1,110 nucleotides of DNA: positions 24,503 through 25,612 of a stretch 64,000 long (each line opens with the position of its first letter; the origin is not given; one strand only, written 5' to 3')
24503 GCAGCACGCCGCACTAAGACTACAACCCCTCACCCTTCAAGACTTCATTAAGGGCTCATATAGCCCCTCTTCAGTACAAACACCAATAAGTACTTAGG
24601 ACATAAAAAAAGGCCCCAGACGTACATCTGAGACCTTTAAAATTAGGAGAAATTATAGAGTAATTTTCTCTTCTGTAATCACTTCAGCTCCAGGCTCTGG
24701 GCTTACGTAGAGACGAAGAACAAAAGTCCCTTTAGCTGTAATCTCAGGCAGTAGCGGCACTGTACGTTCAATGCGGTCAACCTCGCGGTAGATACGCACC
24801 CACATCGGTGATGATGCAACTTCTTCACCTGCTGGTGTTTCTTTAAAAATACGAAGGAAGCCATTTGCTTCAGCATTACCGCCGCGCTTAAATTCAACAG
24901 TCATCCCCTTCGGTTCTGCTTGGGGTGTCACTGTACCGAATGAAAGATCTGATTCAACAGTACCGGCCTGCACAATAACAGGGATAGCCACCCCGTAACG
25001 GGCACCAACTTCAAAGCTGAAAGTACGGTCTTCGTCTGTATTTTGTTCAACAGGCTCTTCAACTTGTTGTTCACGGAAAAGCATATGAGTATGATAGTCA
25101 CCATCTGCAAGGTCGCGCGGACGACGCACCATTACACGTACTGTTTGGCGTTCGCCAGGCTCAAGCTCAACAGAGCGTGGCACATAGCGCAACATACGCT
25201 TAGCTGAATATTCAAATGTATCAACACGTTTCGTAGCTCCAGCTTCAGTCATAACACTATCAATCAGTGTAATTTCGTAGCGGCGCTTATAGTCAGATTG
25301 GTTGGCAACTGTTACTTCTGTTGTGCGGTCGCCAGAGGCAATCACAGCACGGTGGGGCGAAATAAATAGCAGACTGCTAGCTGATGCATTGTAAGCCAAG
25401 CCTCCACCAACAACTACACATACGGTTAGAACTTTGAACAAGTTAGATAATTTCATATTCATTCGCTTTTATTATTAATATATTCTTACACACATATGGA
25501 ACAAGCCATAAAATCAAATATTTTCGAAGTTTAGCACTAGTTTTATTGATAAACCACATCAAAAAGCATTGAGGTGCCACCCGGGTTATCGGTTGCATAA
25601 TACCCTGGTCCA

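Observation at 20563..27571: Non-canonical chaperone-usher-like fibre locus built on three DUF4402-like, FimA-tailed subunits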

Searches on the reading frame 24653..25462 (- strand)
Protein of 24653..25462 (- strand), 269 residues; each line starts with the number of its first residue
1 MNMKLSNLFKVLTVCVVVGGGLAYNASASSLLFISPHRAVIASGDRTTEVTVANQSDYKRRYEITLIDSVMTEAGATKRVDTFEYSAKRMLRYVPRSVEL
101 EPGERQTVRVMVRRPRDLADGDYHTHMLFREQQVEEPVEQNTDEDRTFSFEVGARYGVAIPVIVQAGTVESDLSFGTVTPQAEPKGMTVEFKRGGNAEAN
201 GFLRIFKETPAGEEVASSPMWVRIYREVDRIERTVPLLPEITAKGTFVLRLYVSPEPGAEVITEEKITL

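Call 3: search_protein_families(library=pfam, proteins=[window:24653-25462:-], max_evalue=1)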
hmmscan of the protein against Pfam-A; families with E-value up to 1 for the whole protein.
window:24653-25462:- (269 aa): 9 families
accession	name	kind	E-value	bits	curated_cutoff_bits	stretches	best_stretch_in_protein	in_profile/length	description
PF11614.14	FixG_C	-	0.00089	19.9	25.6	1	50-148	37-116/119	IG-like fold at C-terminal of FixG, putative oxidoreductase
PF14352.11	DUF4402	-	0.001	20.2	25.2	1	170-211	6-45/129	Domain of unknown function (DUF4402)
PF12690.13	BsuPI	-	0.0026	18.1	22.9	1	77-133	45-100/101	Intracellular proteinase inhibitor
PF06280.18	fn3_5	-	0.012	16.7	27.6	1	46-120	10-86/112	Fn3-like domain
PF06030.18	WxLIP_PGBD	-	0.026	15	27.3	1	46-125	29-115/121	WxL Interacting Protein, peptidoglycan binding domain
PF14310.12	Fn3-like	-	0.028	15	25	1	97-120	26-48/71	Fibronectin type III-like domain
PF00345.26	PapD_N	-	0.033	14.6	23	1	34-118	4-80/126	Pili and flagellar-assembly chaperone, PapD N-terminal domain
PF23042.1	KOW1_SPT5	-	0.035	14.6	22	1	52-129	24-101/130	Transcription elongation factor SPT5, KOW1 domain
PF10633.15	NPCBM_assoc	-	0.12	13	24.4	1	99-124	45-70/78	NPCBM-associated, NEW3 domain of alpha-galactosidase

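Call 4: search_protein_families(library=ncbifam, proteins=[window:24653-25462:-], max_evalue=1)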
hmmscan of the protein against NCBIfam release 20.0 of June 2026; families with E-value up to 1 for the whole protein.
window:24653-25462:- (269 aa): 0 families

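Call 6: search_solved_structures(query=window:24653-25462:-, max_evalue=10, show_alignments=2)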
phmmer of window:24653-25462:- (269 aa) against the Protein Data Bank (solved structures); distinct sequences matched with E-value up to 10: 1.
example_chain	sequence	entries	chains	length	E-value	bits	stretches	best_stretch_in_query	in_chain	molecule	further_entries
3ftp_A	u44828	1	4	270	0.37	13.3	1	123-205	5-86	3-oxoacyl-[acyl-carrier protein] reductase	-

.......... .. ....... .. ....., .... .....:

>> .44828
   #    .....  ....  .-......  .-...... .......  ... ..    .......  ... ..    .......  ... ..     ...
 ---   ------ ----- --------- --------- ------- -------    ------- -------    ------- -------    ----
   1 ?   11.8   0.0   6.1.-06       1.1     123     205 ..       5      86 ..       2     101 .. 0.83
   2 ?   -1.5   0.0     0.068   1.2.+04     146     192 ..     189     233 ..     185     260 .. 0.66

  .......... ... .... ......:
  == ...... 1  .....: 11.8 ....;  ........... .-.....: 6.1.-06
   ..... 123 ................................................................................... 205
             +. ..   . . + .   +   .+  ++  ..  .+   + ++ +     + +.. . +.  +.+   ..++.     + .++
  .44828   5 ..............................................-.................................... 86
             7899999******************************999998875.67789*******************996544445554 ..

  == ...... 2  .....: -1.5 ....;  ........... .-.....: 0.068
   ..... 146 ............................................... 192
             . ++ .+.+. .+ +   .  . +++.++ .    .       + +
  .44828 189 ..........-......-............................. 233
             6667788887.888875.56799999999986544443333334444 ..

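Call 17: find_homologous_proteins(query=window:24653-25459:-)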
Query window:24653-25459:- (268 aa): 71 proteins with E <= 0.001 among 1153 candidates.
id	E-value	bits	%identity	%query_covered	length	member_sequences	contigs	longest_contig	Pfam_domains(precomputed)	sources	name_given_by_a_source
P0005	4.6e-170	581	100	100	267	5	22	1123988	-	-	-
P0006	1.4e-149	514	89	100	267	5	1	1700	-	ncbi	-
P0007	2.3e-136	471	81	100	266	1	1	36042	-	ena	-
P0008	2.3e-99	350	65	93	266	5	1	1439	-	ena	-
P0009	3.7e-99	349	63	96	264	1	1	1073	-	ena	-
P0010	9.6e-98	344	61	100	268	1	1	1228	-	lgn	-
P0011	1.0e-96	341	61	100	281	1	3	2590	-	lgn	-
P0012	7.4e-94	332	59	100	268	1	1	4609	-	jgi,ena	-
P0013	3.3e-74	267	51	100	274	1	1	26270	-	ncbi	-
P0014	3.3e-71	258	49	100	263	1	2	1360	-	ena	-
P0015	3.0e-70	254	72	63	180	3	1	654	-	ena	-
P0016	1.5e-66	242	46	98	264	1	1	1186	-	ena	-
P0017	8.7e-65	237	44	100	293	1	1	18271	-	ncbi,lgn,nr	ncbi:MAG: molecular chaperone [Alphaproteobacteria bacterium]|nr:MAG: molecular chaperone [Alphaprot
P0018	7.1e-64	234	48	90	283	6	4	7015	-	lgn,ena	-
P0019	1.8e-62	229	47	98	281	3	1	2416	-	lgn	-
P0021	3.7e-62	228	43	99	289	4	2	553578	PF00345.27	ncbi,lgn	-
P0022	1.1e-61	226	46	90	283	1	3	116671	PF00345.27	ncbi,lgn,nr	ncbi:MAG: fimbria/pilus periplasmic chaperone [Pseudomonadota bacterium]|nr:fimbria/pilus periplasmi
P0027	4.3e-60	221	45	93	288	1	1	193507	PF00345.27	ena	-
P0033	3.7e-56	208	43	92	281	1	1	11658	PF00345.27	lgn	-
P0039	2.0e-54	203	46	80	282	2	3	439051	PF00345.27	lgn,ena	-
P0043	3.5e-53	199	43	88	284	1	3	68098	PF00345.27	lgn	-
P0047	1.0e-52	197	42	85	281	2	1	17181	PF00345.27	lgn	-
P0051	9.3e-52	194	42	86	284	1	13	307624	PF00345.27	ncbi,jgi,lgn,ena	-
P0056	8.8e-47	178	40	99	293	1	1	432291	-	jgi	jgi:P pilus assembly chaperone PapD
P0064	3.8e-33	133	33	99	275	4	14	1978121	-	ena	-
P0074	4.9e-16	77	28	85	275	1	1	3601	PF06280.19,PF00345.27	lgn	-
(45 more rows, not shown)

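Call 19: search_solved_structures(query=A3, max_evalue=10, show_alignments=3)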
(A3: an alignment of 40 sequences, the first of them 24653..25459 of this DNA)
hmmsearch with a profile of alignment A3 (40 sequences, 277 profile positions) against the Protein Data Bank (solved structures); distinct sequences matched with E-value up to 10: 3.
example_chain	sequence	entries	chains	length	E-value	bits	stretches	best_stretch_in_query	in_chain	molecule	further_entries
9i25_C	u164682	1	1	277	0.23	13.7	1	40-80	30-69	EfmWxLIP1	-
9i1y_A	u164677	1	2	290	0.24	13.6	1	40-80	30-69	EfmWxLIP1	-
9ms6_A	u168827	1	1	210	1.6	10.9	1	63-106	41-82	PWe1 endolysin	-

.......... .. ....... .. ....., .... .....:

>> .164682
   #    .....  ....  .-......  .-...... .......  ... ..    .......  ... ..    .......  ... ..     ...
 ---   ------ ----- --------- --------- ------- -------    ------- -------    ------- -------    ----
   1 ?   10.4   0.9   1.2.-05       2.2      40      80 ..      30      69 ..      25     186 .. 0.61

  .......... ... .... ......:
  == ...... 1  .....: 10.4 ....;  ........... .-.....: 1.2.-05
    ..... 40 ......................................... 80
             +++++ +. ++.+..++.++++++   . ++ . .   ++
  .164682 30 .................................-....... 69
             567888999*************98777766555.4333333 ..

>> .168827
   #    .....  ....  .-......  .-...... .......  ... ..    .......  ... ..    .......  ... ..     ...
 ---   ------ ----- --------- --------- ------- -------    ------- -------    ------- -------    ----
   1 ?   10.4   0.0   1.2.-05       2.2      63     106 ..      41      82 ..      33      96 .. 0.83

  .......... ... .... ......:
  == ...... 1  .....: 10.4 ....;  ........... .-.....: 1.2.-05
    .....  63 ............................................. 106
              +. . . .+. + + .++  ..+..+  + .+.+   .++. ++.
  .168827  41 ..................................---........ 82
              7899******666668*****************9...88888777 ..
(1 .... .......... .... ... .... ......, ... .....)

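Call 20: search_protein_families(library=pfam, alignment_id=A3, max_evalue=0.01)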
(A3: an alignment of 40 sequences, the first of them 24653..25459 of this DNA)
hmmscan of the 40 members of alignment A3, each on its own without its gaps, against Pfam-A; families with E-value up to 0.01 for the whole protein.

A. member 1, window:24653-25459:- (268 aa): 3 families
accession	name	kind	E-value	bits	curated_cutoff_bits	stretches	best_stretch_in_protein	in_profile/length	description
PF11614.14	FixG_C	-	0.00088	19.9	25.6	1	49-147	37-116/119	IG-like fold at C-terminal of FixG, putative oxidoreductase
PF14352.11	DUF4402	-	0.001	20.2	25.2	0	169-210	6-45/129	Domain of unknown function (DUF4402)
PF12690.13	BsuPI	-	0.0026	18.2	22.9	0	76-132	45-100/101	Intracellular proteinase inhibitor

B. families by the number of members that match (of 40 scanned): 8 families
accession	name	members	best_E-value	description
PF00345.26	PapD_N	30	1.9e-06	Pili and flagellar-assembly chaperone, PapD N-terminal domain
PF06280.18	fn3_5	15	2.1e-05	Fn3-like domain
PF11614.14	FixG_C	13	4.3e-05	IG-like fold at C-terminal of FixG, putative oxidoreductase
PF06030.18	WxLIP_PGBD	12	0.00033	WxL Interacting Protein, peptidoglycan binding domain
PF22076.2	Cep192_D6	4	0.002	Cep192 domain 6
PF12690.13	BsuPI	4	0.0026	Intracellular proteinase inhibitor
PF14352.11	DUF4402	1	0.001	Domain of unknown function (DUF4402)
PF22067.2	Cep192_D3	1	0.0079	Cep192 domain 3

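Call 22: find_encoding_contigs(protein=P0021, flank=9000, max_places=1)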
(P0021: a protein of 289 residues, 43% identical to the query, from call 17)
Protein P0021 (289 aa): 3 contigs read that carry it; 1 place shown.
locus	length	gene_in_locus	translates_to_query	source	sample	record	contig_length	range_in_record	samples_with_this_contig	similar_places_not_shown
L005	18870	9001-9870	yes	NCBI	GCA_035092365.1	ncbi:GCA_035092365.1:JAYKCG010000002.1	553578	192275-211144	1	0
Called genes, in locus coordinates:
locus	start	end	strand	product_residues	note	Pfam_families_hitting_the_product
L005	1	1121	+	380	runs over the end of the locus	PF00226:DnaJ, PF01556:DnaJ_C, PF00684:DnaJ_CXXCXGXG, PF27439:DnaJ_C_2 (weak)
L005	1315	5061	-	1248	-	PF17210:SdrD_B (faint)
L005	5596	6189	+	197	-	-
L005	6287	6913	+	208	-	-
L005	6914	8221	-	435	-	PF20154:LNT_N, PF00795:CN_hydrolase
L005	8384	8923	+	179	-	-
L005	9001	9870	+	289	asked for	PF00345:PapD_N (faint)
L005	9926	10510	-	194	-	PF00857:Isochorismatase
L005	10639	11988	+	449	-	PF00939:Na_sulph_symp (weak), PF16980:CitMHS_2, PF02040:ArsB, PF03605:DcuA_DcuB (weak), PF03600:CitMHS, PF06450:NhaB (weak), PF00939:Na_sulph_symp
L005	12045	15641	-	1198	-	PF11924:IAT_beta, PF13229:Beta_helix, PF05048:NosD, PF13229:Beta_helix, PF05048:NosD (weak), PF13229:Beta_helix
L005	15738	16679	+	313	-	PF01075:Glyco_transf_9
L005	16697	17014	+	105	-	-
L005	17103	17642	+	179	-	PF24585:YunG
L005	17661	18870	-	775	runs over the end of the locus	PF13491:FtsK_4TM, PF17854:FtsK_alpha, PF01580:FtsK_SpoIIIE, PF12846:AAA_10 (faint), PF09397:FtsK_gamma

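Call 23: find_encoding_contigs(protein=P0064, flank=9000, max_places=1)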
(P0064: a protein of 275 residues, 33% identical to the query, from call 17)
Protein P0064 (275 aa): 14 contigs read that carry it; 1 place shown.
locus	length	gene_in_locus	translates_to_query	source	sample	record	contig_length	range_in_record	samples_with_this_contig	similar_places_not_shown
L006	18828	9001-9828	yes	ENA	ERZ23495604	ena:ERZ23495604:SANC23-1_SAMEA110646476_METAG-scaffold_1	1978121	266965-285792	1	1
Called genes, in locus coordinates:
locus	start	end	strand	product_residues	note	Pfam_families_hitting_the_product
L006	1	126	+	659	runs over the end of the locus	PF02518:HATPase_c, PF00204:DNA_gyraseB, PF01751:Toprim, PF00986:DNA_gyraseB_C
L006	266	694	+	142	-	-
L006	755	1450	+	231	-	PF09335:VTT_dom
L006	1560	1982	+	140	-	PF01641:SelR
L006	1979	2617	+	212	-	PF01625:PMSR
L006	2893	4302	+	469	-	PF05697:Trigger_N, PF00254:FKBP_C, PF05698:Trigger_C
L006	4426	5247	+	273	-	PF00574:CLP_protease, PF25145:NfeD1b_N (weak)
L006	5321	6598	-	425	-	PF00158:Sigma54_activat, PF14532:Sigma54_activ_2, PF25601:AAA_lid_14, PF02954:HTH_8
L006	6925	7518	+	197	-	PF14352:DUF4402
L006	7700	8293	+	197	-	PF14352:DUF4402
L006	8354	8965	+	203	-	PF14352:DUF4402 (weak)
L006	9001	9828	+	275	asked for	-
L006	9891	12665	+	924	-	PF07833:Cu_amine_oxidN1 (weak), PF13620:CarboxypepD_reg (faint), PF17210:SdrD_B (faint)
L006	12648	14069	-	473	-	PF20154:LNT_N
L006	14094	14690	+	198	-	-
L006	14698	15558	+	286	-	-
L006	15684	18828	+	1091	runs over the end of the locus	PF13620:CarboxypepD_reg (faint), PF17210:SdrD_B (faint)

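Call 24: find_encoding_contigs(protein=P0056, flank=9000, max_places=1)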
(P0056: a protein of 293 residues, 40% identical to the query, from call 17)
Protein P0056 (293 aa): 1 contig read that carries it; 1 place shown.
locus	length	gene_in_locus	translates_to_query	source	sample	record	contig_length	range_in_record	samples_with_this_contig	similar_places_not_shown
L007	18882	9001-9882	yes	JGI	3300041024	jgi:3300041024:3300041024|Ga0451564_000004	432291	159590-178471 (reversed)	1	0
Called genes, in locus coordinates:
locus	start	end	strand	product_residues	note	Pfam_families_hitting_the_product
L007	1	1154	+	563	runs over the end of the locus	PF05157:MshEN (faint), PF00437:T2SSE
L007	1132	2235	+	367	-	PF00482:T2SSF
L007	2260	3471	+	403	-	-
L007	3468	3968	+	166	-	-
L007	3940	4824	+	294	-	-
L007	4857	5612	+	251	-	-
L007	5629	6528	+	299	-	-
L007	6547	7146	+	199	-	PF01478:Peptidase_A24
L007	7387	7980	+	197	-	-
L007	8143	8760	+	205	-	-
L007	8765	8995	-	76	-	-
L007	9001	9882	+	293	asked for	-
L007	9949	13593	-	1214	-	PF08479:POTRA_2 (weak)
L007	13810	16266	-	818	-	PF10150:RNase_E_G, PF20833:RNase_E_G_Thio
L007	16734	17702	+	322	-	PF19300:BPD_transp_1_N, PF00528:BPD_transp_1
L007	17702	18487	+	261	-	PF00528:BPD_transp_1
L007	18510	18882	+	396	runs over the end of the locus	PF11741:AMIN, PF01520:Amidase_3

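Call 37: find_related_loci(query=A3, collection=genome_contigs, flank=8000)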
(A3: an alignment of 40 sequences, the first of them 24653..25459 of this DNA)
Query A3 (268 aa) in genome_contigs; peptide patterns used: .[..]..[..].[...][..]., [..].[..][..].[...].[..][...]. (x = any residue, [..] = any of these).
46 stretches matched a pattern; 32 encode a relative of the query (tblastn E <= 1e-3); 32 distinct loci.
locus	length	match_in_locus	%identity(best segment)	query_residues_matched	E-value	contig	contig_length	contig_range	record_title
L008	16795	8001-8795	51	2-268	6e-76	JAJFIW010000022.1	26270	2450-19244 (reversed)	MAG: Alphaproteobacteria bacterium isolate OFTM141 OFTM141_21, whole genome shotgun sequence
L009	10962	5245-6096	44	1-268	6e-72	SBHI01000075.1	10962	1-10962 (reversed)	MAG: Alphaproteobacteria bacterium isolate M3014 scaffold_1904_1, whole genome shotgun sequence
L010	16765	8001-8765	48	29-268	3e-70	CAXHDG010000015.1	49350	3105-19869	MAG TPA_asm: uncultured Magnetococcales bacterium isolate SRR12480076_binner123_Refined_1 genome assembly, contig: ERZ98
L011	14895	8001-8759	44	4-248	1e-63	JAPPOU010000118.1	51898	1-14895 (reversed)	MAG: Alphaproteobacteria bacterium isolate SB9155_S4_bin_4 NODE_65_length_51898_cov_9.61517, whole genome shotgun sequen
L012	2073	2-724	47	43-268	3e-64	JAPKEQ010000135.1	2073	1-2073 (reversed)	MAG: Alphaproteobacteria bacterium isolate ANT-120 NODE_42100_length_2073_cov_4.417740, whole genome shotgun sequence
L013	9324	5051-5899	43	2-268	1e-61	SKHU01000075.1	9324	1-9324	MAG: Alphaproteobacteria bacterium isolate CSBr16_224 CSBr16-9372, whole genome shotgun sequence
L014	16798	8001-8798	39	2-250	2e-59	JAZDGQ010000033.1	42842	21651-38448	MAG: Pseudomonadota bacterium isolate MEGAHIT-group-0.273 k141_1263877, whole genome shotgun sequence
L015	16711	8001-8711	42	7-236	2e-58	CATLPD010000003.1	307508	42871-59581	MAG: uncultured Alphaproteobacteria bacterium isolate SRR3960575_bin.5_MetaWRAP_v1.3_MAG genome assembly, contig: ERZ505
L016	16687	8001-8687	45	13-239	5e-57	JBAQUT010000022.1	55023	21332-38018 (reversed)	MAG: Alphaproteobacteria bacterium isolate MFD03283_ilm_asm_bin39 k127_85522, whole genome shotgun sequence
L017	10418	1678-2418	38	18-250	1e-56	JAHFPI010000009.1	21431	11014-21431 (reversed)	MAG: Rhodospirillales bacterium isolate nzgw523 NODE_4093_length_21432_cov_2.678429, whole genome shotgun sequence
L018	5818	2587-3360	42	2-248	5e-56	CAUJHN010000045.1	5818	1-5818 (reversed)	MAG: Pseudomonadota bacterium isolate KLAP117 genome assembly, contig: KLAP117_686229, whole genome shotgun sequence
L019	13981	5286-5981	43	17-239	2e-55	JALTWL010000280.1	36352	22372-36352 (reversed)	MAG: Micavibrio sp. isolate S141_maxbin2_scaf2bin.253 S141_NODE_698_length_36352_cov_6.634921, whole genome shotgun sequ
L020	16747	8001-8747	43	10-250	1e-54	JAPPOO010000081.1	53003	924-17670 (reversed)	MAG: Alphaproteobacteria bacterium isolate SB9153_S2_bin_2 NODE_72_length_53003_cov_18.0788, whole genome shotgun sequen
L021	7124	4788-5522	41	1-240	1e-51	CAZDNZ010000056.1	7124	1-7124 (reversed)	MAG TPA_asm: uncultured Pseudomonadales bacterium isolate SRP141376_co5_134 genome assembly, contig: NODE_25124_length_7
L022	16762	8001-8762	40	10-266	3e-51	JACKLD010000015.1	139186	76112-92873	MAG: Pseudomonadaceae bacterium isolate HK-STAS-PROT-82 HK-STAS-PROT-82_15, whole genome shotgun sequence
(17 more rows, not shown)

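Call 64: list_cluster_members(proteins=[L005:5596-6186:+, L005:6287-6910:+, L005:8384-8920:+, L006:6925-7515:+, L006:7700-8290:+, L006:8354-8962:+, L006:14094-14687:+, L007:7387-7977:+, L007:8143-8757:+, L004:1728-2225:+])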
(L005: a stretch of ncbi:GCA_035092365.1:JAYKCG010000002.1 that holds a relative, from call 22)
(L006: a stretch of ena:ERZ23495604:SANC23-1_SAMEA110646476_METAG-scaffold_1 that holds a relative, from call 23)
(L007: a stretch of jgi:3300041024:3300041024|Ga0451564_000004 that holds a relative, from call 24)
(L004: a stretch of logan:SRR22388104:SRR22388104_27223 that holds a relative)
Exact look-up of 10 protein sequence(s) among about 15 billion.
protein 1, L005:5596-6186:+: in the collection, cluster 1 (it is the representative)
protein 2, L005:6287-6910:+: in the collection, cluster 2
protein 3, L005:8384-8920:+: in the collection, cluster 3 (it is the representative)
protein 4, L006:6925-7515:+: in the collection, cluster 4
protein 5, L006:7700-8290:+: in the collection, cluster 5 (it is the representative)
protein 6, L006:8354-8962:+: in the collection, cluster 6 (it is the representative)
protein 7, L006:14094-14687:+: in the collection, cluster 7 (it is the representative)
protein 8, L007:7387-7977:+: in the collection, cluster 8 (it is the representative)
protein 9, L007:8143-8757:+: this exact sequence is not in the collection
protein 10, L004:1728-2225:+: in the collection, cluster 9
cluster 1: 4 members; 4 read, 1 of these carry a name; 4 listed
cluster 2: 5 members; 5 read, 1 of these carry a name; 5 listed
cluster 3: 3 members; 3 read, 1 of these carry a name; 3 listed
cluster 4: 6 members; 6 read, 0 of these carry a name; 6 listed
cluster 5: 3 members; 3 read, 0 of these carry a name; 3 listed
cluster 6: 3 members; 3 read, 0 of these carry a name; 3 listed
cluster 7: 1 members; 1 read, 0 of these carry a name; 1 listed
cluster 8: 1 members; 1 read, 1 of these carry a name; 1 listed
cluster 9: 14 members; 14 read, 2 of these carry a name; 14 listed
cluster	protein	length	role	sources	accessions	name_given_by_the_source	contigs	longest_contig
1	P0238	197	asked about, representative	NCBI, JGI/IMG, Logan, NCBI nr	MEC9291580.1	MAG: hypothetical protein VX730_04180 [Pseudomonadota bacterium] | hypothetical protein [Pseudomonadota bacterium]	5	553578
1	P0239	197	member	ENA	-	-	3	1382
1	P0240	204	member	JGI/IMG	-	-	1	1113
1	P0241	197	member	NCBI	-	-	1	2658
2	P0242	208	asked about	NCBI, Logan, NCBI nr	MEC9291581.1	MAG: hypothetical protein VX730_04185 [Pseudomonadota bacterium] | hypothetical protein [Pseudomonadota bacterium]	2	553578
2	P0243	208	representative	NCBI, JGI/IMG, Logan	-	-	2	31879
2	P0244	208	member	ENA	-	-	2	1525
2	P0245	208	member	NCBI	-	-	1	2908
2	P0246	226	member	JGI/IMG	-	-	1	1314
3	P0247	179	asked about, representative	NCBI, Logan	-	-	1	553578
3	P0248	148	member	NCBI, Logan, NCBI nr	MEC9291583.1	MAG: hypothetical protein VX730_04195 [Pseudomonadota bacterium] | hypothetical protein [Pseudomonadota bacterium]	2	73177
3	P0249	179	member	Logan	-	-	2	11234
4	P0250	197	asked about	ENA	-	-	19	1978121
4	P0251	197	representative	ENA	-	-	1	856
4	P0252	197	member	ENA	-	-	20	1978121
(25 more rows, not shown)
